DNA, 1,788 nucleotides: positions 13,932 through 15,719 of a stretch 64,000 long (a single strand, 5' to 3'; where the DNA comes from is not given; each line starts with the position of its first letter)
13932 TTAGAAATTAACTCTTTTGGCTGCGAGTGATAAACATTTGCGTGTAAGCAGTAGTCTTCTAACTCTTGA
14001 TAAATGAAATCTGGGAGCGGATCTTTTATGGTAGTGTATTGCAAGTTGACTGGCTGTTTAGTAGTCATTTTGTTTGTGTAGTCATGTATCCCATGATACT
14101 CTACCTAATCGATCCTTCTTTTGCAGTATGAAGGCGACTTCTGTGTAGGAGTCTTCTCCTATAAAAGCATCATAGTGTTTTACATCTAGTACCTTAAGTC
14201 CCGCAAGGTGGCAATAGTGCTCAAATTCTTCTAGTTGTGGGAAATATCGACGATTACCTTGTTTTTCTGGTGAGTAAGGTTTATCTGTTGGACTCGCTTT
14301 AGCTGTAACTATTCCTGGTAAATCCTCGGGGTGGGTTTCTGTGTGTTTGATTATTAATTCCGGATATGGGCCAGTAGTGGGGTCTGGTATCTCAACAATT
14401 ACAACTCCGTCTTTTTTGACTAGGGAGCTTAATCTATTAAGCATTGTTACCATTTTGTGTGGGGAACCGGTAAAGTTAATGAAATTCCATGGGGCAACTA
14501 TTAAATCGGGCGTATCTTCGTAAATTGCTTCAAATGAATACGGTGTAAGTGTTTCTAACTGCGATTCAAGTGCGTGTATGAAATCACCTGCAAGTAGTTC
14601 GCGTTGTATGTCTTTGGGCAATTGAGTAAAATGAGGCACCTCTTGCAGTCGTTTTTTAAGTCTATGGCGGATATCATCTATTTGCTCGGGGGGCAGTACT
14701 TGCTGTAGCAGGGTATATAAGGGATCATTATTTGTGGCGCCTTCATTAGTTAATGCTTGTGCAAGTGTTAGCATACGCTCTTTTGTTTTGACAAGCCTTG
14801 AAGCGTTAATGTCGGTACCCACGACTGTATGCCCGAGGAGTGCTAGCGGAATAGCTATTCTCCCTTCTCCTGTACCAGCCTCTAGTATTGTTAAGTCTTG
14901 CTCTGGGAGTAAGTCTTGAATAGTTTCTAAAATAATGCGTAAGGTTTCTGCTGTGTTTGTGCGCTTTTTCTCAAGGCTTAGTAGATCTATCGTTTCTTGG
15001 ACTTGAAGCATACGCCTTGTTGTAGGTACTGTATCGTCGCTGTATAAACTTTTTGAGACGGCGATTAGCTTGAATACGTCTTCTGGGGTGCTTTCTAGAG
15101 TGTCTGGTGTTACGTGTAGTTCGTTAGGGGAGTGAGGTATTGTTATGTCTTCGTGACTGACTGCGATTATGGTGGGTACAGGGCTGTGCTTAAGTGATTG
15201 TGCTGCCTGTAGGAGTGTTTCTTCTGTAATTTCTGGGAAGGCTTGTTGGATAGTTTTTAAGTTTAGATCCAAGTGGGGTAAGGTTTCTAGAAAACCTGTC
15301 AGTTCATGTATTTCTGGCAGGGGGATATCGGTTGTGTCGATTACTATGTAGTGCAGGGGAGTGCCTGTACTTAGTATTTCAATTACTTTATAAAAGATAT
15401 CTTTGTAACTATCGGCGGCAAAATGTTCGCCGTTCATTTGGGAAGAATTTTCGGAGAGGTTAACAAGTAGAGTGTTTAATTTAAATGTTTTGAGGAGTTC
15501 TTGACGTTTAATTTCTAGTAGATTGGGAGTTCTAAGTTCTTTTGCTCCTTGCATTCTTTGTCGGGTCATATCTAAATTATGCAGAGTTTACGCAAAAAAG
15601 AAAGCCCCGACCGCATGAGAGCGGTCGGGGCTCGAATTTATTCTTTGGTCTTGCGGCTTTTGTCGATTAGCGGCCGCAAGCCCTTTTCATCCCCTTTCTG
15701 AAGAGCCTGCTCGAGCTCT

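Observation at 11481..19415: Duplicated module of a TrmB-family regulator and a ~490-aa methyltransferase-domain protein, with an NNMT-like methyltransferase and a HisC-like aminotransferase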

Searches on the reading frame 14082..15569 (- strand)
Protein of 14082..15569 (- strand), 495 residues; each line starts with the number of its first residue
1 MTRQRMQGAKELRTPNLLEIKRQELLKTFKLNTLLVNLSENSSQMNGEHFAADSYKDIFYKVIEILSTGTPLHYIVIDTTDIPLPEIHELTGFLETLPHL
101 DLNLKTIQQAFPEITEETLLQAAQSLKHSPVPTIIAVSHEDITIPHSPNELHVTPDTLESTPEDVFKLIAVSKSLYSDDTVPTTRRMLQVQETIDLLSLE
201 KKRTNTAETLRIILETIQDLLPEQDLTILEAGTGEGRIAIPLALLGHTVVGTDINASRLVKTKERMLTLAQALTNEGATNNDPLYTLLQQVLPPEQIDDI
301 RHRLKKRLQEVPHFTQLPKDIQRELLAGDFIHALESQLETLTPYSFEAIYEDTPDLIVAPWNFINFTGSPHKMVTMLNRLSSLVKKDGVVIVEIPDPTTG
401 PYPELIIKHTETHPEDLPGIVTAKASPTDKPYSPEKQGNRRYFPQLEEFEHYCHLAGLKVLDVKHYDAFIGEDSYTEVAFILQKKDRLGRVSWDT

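Call 3: search_protein_families(library=pfam, proteins=[window:14082-15569:-], max_evalue=0.01)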
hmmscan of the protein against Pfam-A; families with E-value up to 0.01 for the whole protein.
window:14082-15569:- (495 aa): 4 families
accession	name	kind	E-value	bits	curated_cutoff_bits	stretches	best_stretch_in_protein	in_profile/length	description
PF13489.12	Methyltransf_23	-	2.1e-07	31.3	27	1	213-462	9-163/164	Methyltransferase domain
PF08242.18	Methyltransf_12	-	4.3e-05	24.6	30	0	229-270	1-44/98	Methyltransferase domain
PF13649.12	Methyltransf_25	-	0.00022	22.3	27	1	228-266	1-41/97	Methyltransferase domain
PF13847.12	Methyltransf_31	-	0.001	19.2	27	0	224-265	3-47/145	Methyltransferase domain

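Call 6: search_protein_families(library=ncbifam, proteins=[window:14082-15569:-], max_evalue=0.01)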
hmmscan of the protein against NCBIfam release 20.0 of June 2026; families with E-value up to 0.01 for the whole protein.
window:14082-15569:- (495 aa): 9 families
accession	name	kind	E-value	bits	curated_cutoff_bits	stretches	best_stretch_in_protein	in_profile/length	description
NF008264.0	PRK11036.1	equivalog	8.2e-06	25.4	366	1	214-265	34-85/261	tRNA uridine 5-oxyacetic acid(34) methyltransferase CmoM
NF041820.1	daptide_MTase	equivalog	1.6e-05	24.5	175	1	211-274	27-86/243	daptide-type RiPP biosynthesis methyltransferase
TIGR02021.1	BchM-ChlM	equivalog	5e-05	22.8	158.9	1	206-266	37-96/218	magnesium protoporphyrin IX methyltransferase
NF043040.1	corrin_prot_MT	hypoth_equivalog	0.00024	20.6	180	1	206-268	23-85/216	corrinoid protein-associated methyltransferase CpaM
NF011529.0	PRK14968.1-3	equivalog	0.00097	18.6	162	1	217-259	27-69/198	putative methyltransferase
NF008992.0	PRK12335.1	equivalog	0.0026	16.9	303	1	202-262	103-160/289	SAM-dependent methyltransferase TehB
TIGR00537.1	hemK_rel_arch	hypoth_equivalog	0.0059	16.3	87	0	222-264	19-59/179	HemK2/MTQ2 family protein methyltransferase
TIGR03534.1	RF_mod_PrmC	equivalog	0.0069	15.9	199.1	0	208-259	72-125/253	peptide chain release factor N(5)-glutamine methyltransferase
NF011527.0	PRK14968.1-1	equivalog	0.0092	15.7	242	0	205-269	16-80/192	putative methyltransferase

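Call 7: search_solved_structures(query=window:14082-15569:-, max_evalue=1)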
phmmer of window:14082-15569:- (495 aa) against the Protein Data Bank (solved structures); distinct sequences matched with E-value up to 1: 13.
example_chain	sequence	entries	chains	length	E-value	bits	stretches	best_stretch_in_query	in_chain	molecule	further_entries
2cqn_A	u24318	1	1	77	0.0031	19.7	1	284-343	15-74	Formin-binding protein 3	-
3sm3_A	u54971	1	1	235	0.0067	18.7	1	217-268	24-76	SAM-dependent methyltransferases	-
4htf_A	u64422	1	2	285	0.017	17.3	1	221-264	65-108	S-adenosylmethionine-dependent methyltransferase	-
8joz_A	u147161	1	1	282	0.017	17.3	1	221-264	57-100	tRNA 5-carboxymethoxyuridine methyltransferase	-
3cgg_A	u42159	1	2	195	0.088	15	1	219-257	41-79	SAM-dependent methyltransferase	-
2yqz_A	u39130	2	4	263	0.65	12.1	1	225-265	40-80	Hypothetical protein TTHA0223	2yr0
2zul_A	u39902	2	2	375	0.75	11.9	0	212-263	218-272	Probable ribosomal RNA small subunit methyltransferase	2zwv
4hgy_A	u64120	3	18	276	0.77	11.9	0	228-266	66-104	CcbJ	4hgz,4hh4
3dmf_A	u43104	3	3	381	0.77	11.9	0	212-263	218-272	Probable ribosomal RNA small subunit methyltransferase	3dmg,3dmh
4qdj_A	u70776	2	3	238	0.79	11.8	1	226-264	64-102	Magnesium-protoporphyrin O-methyltransferase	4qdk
3m70_A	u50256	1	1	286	0.81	11.8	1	226-287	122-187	Tellurite resistance protein tehB homolog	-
3cjt_A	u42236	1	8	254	0.94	11.6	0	204-259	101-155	Ribosomal protein L11 methyltransferase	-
7bgg_A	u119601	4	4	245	0.99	11.5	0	228-259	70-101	heterocyclic toxin methyltransferase (Rv0560c) | 2-heptyl-1-hydroxyquinolin-4(1H)-one methyltransferase | Uncharacterized protein Rv0560c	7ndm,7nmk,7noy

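Call 9: find_homologous_proteins(query=window:14082-15569:-, max_evalue=0.001)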
Query window:14082-15569:- (495 aa): 1 proteins with E <= 0.001 among 8000 candidates.
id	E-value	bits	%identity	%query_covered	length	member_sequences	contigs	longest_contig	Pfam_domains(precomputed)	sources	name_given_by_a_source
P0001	0.0e+0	1084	100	99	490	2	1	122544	PF13489.13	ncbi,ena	-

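Call 10: find_encoding_contigs(protein=P0001, flank=10000, max_places=6)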
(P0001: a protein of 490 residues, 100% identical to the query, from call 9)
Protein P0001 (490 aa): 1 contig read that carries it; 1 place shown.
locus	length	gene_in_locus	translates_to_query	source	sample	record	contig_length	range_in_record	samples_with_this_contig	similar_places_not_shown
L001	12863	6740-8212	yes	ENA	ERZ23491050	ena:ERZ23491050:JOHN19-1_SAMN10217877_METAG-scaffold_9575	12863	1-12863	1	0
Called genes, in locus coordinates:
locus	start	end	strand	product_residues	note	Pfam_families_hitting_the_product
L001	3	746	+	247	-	?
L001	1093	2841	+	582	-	PF00664:ABC_membrane, PF00005:ABC_tran, PF02463:SMC_N (faint)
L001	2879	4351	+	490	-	PF13489:Methyltransf_23 (weak)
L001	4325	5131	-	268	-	PF01978:TrmB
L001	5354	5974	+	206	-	-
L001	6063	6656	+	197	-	-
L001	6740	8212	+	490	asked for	PF13489:Methyltransf_23 (weak)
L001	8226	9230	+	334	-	PF00155:Aminotran_1_2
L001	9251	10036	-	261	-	PF01978:TrmB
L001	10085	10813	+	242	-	PF01234:NNMT_PNMT_TEMT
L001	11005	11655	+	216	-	PF00081:Sod_Fe_N, PF02777:Sod_Fe_C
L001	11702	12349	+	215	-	PF26351:DUF8091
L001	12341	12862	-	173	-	?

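Call 14: find_related_loci(query=A1, collection=genome_contigs, flank=10000)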
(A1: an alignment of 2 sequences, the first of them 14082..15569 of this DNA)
Query A1 (495 aa) in genome_contigs; peptide patterns used: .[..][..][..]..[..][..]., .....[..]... (x = any residue, [..] = any of these).
84 stretches matched a pattern, but none encodes a relative of the query by tblastn (E <= 1e-3).

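Call 23: search_protein_families(library=phrogs, proteins=[window:14082-15569:-], max_evalue=0.01)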
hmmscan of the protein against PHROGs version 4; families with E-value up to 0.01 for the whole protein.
window:14082-15569:- (495 aa): 0 families

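Call 24: search_protein_families(library=padloc, proteins=[window:14082-15569:-], max_evalue=0.01)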
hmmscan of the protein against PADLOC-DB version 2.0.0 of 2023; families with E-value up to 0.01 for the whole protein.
window:14082-15569:- (495 aa): 1 family
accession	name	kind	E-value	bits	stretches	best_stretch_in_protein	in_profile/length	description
PDLC04134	mad2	-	6.8e-10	36.4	1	209-408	275-411/492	mads_2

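Call 32: search_protein_representatives(alignment_id=A1)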
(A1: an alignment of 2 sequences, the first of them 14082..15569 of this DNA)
Query: 2 sequences, 557 profile positions. Proteins with E-value up to 0.001 (for the whole library): 209; up to 1e-10: 59; up to 1e-30: 6. The best 150 are listed.
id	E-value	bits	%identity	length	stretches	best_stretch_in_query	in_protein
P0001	6.6e-269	909.7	-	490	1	11-557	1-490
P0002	1.1e-265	899.0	-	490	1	1-547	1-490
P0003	4.0e-83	296.4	-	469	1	88-546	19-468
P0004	4.9e-72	259.8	-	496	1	93-537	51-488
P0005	5.1e-65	236.6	-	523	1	97-547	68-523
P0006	1.8e-31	125.9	-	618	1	194-546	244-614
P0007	3.8e-29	118.2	-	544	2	406-523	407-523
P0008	3.7e-28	114.9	-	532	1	206-546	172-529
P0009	6.3e-28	114.2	-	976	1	237-518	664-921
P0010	1.7e-27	112.8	-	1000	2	225-332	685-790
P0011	1.6e-26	109.5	-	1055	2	403-546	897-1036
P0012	6.7e-26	107.5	-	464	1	233-529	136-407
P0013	2.1e-25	105.8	-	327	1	271-550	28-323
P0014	5.0e-25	104.6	-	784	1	280-546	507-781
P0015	8.3e-25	103.9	-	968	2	402-526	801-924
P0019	5.6e-24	101.1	-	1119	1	238-526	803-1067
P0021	2.4e-22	95.7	-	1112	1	210-540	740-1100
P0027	6.2e-21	91.1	-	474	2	407-544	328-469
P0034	2.4e-18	82.5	-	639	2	407-550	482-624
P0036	3.7e-18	81.9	-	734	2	280-547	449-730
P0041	4.0e-17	78.5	-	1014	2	398-534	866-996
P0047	3.6e-15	72.1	-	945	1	232-536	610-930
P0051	7.8e-14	67.6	-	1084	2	241-323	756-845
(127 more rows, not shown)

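Call 34: search_protein_families(library=pfam, alignment_id=A2, max_evalue=0.001)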
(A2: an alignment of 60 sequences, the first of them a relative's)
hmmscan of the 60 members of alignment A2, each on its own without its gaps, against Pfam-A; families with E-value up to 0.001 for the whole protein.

A. member 1, P0001 (490 aa): 3 families
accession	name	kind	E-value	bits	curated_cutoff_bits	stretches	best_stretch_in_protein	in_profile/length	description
PF13489.12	Methyltransf_23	-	2e-07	31.3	27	1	208-457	9-163/164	Methyltransferase domain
PF08242.18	Methyltransf_12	-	4.2e-05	24.6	30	0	224-265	1-44/98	Methyltransferase domain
PF13649.12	Methyltransf_25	-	0.00021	22.3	27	0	223-261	1-41/97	Methyltransferase domain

B. families by the number of members that match (of 60 scanned): 14 families
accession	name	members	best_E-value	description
PF13649.12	Methyltransf_25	57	1.9e-14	Methyltransferase domain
PF13489.12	Methyltransf_23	53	3.3e-14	Methyltransferase domain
PF08241.18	Methyltransf_11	51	1.5e-12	Methyltransferase domain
PF08242.18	Methyltransf_12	50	2.1e-12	Methyltransferase domain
PF13847.12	Methyltransf_31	47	1.9e-12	Methyltransferase domain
PF01209.24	Ubie_methyltran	15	1.3e-07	ubiE/COQ5 methyltransferase family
PF02353.26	CMAS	6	1e-05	Mycolic acid cyclopropane synthetase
PF03848.20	TehB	4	2.6e-05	Tellurite resistance protein TehB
PF24675.1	NpmA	3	5.7e-05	16S rRNA (adenine(1408)-N(1))-methyltransferase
PF05175.20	MTS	3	0.00023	Methyltransferase small domain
PF13679.12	Methyltransf_32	1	0.00015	Methyltransferase domain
PF02390.23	Methyltransf_4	1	0.0002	Putative methyltransferase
PF03291.22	mRNA_G-N7_MeTrfase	1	0.00023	mRNA (guanine-N(7))-methyltransferase domain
PF06325.19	PrmA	1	0.00084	Ribosomal protein L11 methyltransferase (PrmA)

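Call 35: list_cluster_members(proteins=[P0003, P0004, P0005, P0006, P0008, P0009, P0010, P0011, P0014, P0019])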
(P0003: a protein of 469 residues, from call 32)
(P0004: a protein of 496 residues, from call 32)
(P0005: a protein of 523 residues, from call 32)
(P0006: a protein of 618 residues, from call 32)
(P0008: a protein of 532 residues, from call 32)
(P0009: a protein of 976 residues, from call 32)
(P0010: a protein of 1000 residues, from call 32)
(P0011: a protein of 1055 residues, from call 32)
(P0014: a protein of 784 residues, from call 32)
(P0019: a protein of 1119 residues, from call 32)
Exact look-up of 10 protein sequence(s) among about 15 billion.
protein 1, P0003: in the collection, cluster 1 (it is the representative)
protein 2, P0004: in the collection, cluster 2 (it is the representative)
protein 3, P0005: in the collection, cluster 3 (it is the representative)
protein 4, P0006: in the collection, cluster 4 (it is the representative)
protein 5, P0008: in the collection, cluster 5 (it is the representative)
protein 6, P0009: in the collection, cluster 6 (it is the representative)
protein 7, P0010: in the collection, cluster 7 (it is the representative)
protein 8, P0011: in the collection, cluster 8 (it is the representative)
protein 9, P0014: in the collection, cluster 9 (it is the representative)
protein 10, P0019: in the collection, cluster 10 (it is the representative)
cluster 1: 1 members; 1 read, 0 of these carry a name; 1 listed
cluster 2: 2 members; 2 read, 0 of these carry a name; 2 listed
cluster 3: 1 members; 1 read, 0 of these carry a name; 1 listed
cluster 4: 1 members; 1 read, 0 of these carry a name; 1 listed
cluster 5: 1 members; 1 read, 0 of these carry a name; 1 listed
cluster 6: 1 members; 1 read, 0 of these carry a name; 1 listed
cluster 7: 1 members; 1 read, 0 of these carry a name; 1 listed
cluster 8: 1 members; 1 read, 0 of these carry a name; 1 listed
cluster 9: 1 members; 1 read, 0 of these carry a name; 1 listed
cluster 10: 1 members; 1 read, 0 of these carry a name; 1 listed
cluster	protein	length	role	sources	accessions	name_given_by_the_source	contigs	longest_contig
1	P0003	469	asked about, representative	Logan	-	-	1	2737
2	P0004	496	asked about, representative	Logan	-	-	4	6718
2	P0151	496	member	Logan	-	-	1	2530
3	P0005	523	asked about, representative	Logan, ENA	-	-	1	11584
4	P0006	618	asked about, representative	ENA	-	-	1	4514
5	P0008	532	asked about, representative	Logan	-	-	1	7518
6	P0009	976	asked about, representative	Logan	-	-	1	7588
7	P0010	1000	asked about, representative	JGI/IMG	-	-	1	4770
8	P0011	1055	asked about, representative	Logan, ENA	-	-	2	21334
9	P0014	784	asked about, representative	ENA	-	-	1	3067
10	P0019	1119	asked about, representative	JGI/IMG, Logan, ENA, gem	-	-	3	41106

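Call 36: find_homologous_proteins(query=A2, max_evalue=0.00001)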
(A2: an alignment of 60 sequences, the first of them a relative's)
Query A2 (60 sequences) (490 aa, profile of the alignment): 3 proteins with E <= 0.00001 among 8000 candidates.
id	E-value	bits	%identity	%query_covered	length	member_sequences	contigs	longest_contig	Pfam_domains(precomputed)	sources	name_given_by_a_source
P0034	8.3e-141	489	25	55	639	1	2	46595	PF13847.13,PF13489.13,PF13649.13,PF08242.19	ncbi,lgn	-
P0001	1.2e-73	268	100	100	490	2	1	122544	PF13489.13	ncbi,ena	-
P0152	8.5e-6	43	40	13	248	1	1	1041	PF13847.13,PF13489.13,PF03848.21,PF13649.13,PF08241.19,PF08242.19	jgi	jgi:SAM-dependent methyltransferase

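Call 38: find_encoding_contigs(protein=P0034, flank=10000, max_places=4)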
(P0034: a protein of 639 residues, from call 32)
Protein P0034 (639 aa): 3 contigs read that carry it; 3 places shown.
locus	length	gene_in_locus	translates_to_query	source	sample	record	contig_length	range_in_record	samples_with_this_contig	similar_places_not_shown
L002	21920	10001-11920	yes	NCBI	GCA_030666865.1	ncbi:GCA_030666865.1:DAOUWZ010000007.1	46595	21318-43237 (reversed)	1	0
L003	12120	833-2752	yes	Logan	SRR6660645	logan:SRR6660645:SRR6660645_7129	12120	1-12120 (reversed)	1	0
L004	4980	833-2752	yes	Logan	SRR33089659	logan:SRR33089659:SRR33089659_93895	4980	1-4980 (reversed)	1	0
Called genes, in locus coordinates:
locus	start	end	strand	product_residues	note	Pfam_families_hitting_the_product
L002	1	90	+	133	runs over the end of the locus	-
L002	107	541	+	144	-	PF08378:NERD (weak), PF02021:UPF0102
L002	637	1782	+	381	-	-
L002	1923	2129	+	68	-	PF01783:Ribosomal_L32p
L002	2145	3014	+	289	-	PF01029:NusB, PF00293:NUDIX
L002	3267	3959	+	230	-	PF22935:RM44_endonuclase (faint), PF14622:Ribonucleas_3_3, PF00636:Ribonuclease_3, PF00035:dsrm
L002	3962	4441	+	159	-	PF04306:DUF456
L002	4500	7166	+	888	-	PF02463:SMC_N, PF13175:AAA_15, PF13304:AAA_21 (weak), PF13476:AAA_23 (weak), PF13555:AAA_29 (weak)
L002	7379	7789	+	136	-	PF00886:Ribosomal_S16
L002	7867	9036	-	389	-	PF00437:T2SSE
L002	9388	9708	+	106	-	PF13083:KH_KhpA-B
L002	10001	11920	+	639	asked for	PF13847:Methyltransf_31 (faint), PF08242:Methyltransf_12 (faint), PF13649:Methyltransf_25 (faint), PF13489:Methyltransf_23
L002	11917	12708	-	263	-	PF01978:TrmB, PF03965:Penicillinase_R (weak)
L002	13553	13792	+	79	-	-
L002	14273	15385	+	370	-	-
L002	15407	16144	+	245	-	-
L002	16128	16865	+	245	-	PF00899:ThiF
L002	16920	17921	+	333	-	-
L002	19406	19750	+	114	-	-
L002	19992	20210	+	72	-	-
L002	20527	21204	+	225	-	PF01746:tRNA_m1G_MT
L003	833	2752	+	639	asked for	PF13847:Methyltransf_31 (faint), PF08242:Methyltransf_12 (faint), PF13649:Methyltransf_25 (faint), PF13489:Methyltransf_23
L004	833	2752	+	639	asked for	PF13847:Methyltransf_31 (faint), PF08242:Methyltransf_12 (faint), PF13649:Methyltransf_25 (faint), PF13489:Methyltransf_23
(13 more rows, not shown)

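Call 42: find_related_loci(query=A4, collection=genome_contigs, flank=6000)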
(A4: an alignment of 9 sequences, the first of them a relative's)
Query A4 (639 aa) in genome_contigs; peptide patterns used: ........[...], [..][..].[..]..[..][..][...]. (x = any residue, [..] = any of these).
15 stretches matched a pattern; 4 encode a relative of the query (tblastn E <= 1e-3); 4 distinct loci.
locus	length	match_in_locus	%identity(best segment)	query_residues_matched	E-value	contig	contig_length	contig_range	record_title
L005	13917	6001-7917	100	1-639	0e+0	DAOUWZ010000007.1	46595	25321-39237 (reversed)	MAG TPA_asm: bacterium isolate CSMAG_888 CSMAG_888_k141_260123_length_46595_cov_30.0000, whole genome shotgun sequence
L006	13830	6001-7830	32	21-623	1e-83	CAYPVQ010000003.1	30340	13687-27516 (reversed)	MAG TPA_asm: uncultured Candidatus Saccharibacteria bacterium isolate SRP269290_co1_862 genome assembly, contig: NODE_16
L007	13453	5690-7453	38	29-621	7e-65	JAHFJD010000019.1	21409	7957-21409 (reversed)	MAG: Candidatus Doudnabacteria bacterium isolate nzgw378 NODE_1714_length_21410_cov_4.290901, whole genome shotgun seque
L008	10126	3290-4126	34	380-623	2e-36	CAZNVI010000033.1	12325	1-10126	MAG TPA_asm: uncultured Gammaproteobacteria bacterium isolate SRP192515_co1_25 genome assembly, contig: NODE_5037_length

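Call 49: find_encoding_contigs(protein=P0027, flank=6000, max_places=3)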
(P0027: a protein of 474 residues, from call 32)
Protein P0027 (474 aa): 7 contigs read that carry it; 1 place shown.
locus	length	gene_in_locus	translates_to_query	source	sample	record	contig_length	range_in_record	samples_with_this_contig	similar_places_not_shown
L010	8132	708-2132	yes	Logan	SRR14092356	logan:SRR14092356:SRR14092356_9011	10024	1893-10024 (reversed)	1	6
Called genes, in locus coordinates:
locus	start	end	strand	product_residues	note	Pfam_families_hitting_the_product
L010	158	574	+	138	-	-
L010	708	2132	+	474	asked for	PF08242:Methyltransf_12 (faint), PF13489:Methyltransf_23 (weak), PF01209:Ubie_methyltran (faint), PF08241:Methyltransf_11 (weak), PF13649:Methyltransf_25, PF13847:Methyltransf_31 (weak)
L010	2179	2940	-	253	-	PF01978:TrmB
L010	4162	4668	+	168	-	-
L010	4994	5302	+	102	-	-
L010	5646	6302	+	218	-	-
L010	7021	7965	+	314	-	-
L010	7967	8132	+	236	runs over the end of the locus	-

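Call 73: find_related_loci(query=A8, collection=metagenome_contigs, flank=6000)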
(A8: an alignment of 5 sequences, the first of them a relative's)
Query A8 (490 aa) in metagenome_contigs; peptide patterns used: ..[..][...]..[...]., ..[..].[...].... (x = any residue, [..] = any of these).
600 stretches matched a pattern, but none encodes a relative of the query by tblastn (E <= 1e-3).
